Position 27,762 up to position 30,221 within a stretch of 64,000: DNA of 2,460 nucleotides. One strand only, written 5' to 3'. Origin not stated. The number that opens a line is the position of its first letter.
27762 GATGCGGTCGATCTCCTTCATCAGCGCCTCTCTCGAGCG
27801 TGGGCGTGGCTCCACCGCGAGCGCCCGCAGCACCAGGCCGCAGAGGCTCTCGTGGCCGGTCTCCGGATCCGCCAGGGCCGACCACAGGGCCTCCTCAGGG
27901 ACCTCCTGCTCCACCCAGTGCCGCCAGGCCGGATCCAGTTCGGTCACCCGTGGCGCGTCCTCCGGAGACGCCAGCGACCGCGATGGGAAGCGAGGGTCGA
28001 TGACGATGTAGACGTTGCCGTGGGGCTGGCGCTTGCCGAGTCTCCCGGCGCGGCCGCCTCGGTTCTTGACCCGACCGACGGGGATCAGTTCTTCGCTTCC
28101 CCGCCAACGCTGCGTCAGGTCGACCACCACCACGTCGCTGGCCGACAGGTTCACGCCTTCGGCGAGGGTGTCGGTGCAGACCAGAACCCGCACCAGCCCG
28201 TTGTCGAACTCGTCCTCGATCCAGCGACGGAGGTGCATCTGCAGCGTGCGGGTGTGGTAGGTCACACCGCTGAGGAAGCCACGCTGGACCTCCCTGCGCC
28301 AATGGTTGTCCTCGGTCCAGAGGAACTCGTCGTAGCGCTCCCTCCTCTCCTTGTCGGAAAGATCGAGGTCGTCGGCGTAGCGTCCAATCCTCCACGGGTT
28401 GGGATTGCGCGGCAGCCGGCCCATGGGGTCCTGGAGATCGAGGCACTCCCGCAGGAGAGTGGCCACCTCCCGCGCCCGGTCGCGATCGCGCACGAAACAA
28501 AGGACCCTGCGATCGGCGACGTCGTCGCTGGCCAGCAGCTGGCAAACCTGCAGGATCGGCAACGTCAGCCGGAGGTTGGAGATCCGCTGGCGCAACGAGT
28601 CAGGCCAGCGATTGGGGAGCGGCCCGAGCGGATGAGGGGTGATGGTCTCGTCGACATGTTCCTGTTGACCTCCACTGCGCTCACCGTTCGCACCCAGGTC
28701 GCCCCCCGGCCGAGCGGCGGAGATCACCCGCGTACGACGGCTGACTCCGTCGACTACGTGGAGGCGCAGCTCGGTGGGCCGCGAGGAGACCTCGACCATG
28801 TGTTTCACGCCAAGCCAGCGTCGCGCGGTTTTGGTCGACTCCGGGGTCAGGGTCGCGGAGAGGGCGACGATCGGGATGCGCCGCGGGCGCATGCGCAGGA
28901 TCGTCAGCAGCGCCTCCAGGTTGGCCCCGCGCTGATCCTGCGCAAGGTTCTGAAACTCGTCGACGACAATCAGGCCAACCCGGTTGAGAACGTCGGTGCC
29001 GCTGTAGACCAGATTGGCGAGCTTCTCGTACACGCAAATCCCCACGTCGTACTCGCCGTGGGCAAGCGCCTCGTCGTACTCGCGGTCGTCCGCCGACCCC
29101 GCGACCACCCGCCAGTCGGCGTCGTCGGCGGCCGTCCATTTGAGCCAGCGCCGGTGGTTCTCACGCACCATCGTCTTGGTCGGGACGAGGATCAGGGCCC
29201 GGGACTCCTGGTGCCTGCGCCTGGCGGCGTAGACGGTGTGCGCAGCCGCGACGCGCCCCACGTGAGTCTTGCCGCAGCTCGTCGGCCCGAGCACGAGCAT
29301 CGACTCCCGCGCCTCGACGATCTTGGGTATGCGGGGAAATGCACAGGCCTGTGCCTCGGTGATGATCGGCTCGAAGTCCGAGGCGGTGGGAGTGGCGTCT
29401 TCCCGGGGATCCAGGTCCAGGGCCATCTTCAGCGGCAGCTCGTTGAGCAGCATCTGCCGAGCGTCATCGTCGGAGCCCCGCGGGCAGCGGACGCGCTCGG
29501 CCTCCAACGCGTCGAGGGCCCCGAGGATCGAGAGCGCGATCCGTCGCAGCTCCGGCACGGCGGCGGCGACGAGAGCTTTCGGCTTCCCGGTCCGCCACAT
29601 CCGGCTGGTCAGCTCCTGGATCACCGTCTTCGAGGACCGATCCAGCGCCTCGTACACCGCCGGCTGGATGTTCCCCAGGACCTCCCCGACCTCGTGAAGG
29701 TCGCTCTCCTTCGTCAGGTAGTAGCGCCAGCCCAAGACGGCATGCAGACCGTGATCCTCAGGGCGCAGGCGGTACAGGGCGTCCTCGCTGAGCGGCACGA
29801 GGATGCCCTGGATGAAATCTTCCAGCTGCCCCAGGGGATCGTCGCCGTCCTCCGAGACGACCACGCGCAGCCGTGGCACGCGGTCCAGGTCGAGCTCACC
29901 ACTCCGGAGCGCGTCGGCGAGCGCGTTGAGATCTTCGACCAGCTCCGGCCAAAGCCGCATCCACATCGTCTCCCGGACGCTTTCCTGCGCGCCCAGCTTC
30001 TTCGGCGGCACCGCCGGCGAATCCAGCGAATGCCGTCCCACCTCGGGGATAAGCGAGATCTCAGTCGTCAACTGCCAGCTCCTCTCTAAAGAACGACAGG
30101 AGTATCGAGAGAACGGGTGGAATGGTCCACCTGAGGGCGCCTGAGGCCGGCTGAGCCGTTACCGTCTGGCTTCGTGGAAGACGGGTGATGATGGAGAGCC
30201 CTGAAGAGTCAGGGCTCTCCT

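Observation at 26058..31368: Lower-G+C three-part block: XRE-HTH/tandem-RAM regulator, micro-ORF with hairpin, and a 1337-aa Hel308/Ski2-like helicase with two unassigned terminal domains. Candidate uncharacterised nucleic-acid surveillance or defence module.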

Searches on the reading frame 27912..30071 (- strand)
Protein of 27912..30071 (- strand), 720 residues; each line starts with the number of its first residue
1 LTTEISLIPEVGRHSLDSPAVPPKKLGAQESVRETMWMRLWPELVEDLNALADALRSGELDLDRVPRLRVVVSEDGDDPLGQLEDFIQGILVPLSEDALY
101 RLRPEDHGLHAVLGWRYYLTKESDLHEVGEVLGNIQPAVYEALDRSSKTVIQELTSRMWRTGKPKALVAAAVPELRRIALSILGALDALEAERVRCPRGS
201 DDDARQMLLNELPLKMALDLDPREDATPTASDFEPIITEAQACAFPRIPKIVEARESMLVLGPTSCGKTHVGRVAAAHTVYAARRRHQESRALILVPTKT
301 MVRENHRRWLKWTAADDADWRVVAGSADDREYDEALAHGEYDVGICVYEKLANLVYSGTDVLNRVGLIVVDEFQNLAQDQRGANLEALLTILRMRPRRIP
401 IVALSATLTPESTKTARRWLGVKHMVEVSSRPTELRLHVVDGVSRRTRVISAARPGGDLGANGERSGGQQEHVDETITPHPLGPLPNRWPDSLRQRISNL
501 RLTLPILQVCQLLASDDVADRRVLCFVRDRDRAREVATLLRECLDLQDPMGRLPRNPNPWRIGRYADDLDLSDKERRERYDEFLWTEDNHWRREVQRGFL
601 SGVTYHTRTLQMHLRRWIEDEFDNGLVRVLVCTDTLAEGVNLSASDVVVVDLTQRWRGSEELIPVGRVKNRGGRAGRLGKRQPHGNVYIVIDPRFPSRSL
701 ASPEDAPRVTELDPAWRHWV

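Call 48: predict_structure(alignment_id=A3)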
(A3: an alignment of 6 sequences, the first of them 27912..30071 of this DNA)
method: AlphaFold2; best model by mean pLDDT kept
length: 720 residues; sequences in the alignment: 6
mean_pLDDT: 64.5   pTM: 0.52
mean pLDDT of the five models: 64.5, 63.5, 62.6, 60.9, 56.4
residues with pLDDT >= 90: 21; 70-90: 370; 50-70: 122; < 50: 207
segments of 3 or more residues with pLDDT < 50: 1-40, 123-127, 142-144, 146-148, 154-165, 264-269, 429-480, 635-646, 654-720
pLDDT, mean of each block of 10 residues (from residue 1): 28 31 31 33 68 79 83 80 87 78 68 70 51 54 49 46 49 68 81 82 80 75 62 73 81 84 49 70 69 84 83 75 75 79 85 76 85 68 67 75 74 71 72 37 41 29 26 35 70 80 73 63 69 84 86 86 87 90 83 89 82 81 83 54 47 41 34 35 34 36 34 28
secondary structure, 60 per line:
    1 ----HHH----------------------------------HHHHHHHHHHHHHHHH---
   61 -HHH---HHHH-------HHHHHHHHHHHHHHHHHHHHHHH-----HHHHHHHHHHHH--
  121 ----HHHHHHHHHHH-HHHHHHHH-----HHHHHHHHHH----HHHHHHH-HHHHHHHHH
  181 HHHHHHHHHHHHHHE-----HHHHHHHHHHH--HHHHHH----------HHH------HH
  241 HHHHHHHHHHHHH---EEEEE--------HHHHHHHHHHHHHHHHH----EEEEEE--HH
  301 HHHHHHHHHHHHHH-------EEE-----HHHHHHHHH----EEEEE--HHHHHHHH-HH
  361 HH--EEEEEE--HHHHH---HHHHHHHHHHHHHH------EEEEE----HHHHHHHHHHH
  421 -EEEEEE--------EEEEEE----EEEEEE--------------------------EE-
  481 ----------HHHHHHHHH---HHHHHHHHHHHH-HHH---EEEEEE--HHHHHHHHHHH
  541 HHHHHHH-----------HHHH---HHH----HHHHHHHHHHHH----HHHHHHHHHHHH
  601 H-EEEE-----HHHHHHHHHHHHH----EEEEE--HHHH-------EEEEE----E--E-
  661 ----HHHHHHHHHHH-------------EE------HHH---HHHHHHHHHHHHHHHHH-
elements in order (helices of 4 or more, strands of 3 or more residues): H42-57 H68-71 H79-101 H107-118 H125-135 H137-144 H150-159 H164-170 H172-194 H201-211 H214-219 H239-253 E257-261 H270-286 E291-296 H299-314 E322-324 H330-338 E343-347 H350-357 H359-362 E365-370 H373-377 H381-394 E401-405 H410-420 E422-427 E436-441 E446-451 H491-499 H503-514 E522-527 H530-547 H559-562 H573-584 H589-601 E603-606 H612-624 E629-633 H636-639 E647-651 H665-675 H703-719

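Call 52: fold_search(model_id=the predicted structure, library=pdb)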
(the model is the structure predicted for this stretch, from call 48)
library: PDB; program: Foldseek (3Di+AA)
matches with E <= 10: 1685; with E <= 0.001: 794
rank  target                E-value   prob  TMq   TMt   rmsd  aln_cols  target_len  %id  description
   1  9b15_B                2.9e-17  1.00  0.42  0.45   5.8       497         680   20  Superfamily 2 helicase Hel308 containing the beta-hairpin from DNA pol theta helicase-like domain (released 2025-03-19)
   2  2p6r_A                1.6e-16  1.00  0.39  0.41   6.4       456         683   21  Crystal structure of superfamily 2 helicase Hel308 in complex with unwound DNA (released 2007-06-12)
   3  2va8_A                1.3e-15  1.00  0.40  0.42   5.5       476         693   20  DNA Repair Helicase Hel308 (released 2008-01-15)
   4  8vxa_A                2.0e-15  1.00  0.38  0.26  23.5       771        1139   16  Structure of HamB-DNA complex, conformation 1, from the Escherichia coli Hachiman defense system (released 2024-03-13)
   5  2va8_B                2.3e-15  1.00  0.38  0.39   7.4       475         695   21  DNA Repair Helicase Hel308 (released 2008-01-15)
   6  9b15_A                2.4e-15  1.00  0.41  0.43   7.0       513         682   19  Superfamily 2 helicase Hel308 containing the beta-hairpin from DNA pol theta helicase-like domain (released 2025-03-19)
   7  7z52_B                3.1e-15  1.00  0.39  0.39   9.1       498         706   18  Human NEXT dimer - focused reconstruction of the single MTR4 (released 2022-06-22)
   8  5a9f                  3.2e-15  1.00  0.43  0.40   5.7       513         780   18  Crystal structure of the Helicase domain of human DNA polymerase theta in complex with ADP (released 2015-12-16)
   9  2p6u                  3.8e-15  1.00  0.38  0.41   7.0       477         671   21  Apo structure of the Hel308 superfamily 2 helicase (released 2007-06-12)
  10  2zj5                  5.1e-15  1.00  0.39  0.41   6.9       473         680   20  Archaeal DNA helicase Hjm complexed with ADP in form 1 (released 2009-02-10)
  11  5ooq_B                5.1e-15  1.00  0.40  0.31   9.3       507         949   18  Structure of the Mtr4 Nop53 Complex (released 2017-09-20)
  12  4xgt                  6.3e-15  1.00  0.39  0.30   8.3       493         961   18  Structure of RNA Helicase FRH a Critical Component of the Neurospora Crassa Circadian Clock (released 2016-07-06)
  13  2xgj_A                7.4e-15  1.00  0.38  0.29  10.3       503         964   19  Structure of Mtr4, a DExH helicase involved in nuclear RNA processing and surveillance (released 2010-06-23)
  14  2zj8                  1.1e-14  1.00  0.38  0.39   6.7       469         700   22  Archaeal DNA helicase Hjm apo state in form 2 (released 2009-02-10)
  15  8qcf_M                1.1e-14  1.00  0.37  0.40  14.4       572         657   17  yeast cytoplasmic exosome-Ski2 complex degrading a RNA substrate (released 2024-01-10)
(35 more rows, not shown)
